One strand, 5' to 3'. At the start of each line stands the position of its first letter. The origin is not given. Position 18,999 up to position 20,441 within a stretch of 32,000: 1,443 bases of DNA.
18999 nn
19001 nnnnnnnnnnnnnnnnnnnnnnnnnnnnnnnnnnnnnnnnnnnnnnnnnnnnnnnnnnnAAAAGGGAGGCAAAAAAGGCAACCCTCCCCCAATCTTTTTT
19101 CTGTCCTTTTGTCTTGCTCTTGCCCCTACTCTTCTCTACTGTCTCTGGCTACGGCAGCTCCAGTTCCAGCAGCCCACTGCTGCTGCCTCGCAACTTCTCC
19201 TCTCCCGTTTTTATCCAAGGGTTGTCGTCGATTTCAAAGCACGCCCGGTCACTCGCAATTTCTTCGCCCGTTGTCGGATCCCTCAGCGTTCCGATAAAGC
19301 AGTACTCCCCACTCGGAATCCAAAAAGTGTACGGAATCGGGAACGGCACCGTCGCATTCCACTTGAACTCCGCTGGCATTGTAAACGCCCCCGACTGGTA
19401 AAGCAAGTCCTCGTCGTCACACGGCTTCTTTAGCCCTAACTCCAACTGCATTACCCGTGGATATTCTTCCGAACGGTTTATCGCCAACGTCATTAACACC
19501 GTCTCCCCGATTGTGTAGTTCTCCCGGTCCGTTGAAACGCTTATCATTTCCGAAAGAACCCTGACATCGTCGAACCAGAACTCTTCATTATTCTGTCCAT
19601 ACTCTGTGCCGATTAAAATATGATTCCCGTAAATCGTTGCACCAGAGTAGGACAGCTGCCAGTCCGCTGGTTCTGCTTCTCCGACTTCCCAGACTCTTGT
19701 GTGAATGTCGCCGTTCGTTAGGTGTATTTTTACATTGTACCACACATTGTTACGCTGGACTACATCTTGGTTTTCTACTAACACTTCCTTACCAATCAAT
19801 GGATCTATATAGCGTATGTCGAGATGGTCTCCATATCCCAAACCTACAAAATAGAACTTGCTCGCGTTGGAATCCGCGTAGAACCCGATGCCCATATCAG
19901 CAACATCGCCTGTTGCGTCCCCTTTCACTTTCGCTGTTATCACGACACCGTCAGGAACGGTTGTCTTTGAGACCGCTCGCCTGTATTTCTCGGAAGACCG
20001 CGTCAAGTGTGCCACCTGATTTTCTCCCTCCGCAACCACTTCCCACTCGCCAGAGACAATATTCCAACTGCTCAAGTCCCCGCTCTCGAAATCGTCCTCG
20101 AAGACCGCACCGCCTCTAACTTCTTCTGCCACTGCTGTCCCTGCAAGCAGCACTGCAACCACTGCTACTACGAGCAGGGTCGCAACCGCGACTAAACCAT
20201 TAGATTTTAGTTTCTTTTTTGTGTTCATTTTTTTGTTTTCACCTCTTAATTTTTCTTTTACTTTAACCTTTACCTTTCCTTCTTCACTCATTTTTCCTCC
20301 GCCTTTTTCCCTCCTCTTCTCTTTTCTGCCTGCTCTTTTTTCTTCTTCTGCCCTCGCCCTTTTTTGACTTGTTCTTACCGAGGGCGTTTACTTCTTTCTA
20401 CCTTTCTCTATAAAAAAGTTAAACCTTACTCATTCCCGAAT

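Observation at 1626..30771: In-frame minisatellite inserts in most housekeeping and transporter proteins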

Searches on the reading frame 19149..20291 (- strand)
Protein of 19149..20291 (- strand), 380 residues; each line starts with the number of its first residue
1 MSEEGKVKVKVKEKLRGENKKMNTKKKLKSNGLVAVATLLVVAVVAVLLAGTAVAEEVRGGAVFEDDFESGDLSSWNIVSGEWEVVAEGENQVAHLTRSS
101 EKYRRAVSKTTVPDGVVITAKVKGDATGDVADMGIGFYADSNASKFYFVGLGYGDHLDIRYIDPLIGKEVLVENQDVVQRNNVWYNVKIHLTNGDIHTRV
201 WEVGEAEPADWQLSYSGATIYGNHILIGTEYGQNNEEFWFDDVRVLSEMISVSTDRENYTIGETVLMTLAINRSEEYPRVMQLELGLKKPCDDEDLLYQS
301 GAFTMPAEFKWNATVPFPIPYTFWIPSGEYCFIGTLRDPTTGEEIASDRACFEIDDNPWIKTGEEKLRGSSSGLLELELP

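Call 46: search_protein_families(library=pfam, proteins=[window:19149-20291:-], max_evalue=0.001)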
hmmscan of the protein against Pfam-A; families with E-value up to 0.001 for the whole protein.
window:19149-20291:- (380 aa): 0 families

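Call 67: search_protein_families(library=padloc, proteins=[window:19149-20291:-], max_evalue=0.01)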
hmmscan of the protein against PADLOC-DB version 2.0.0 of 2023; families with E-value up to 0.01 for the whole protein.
window:19149-20291:- (380 aa): 0 families
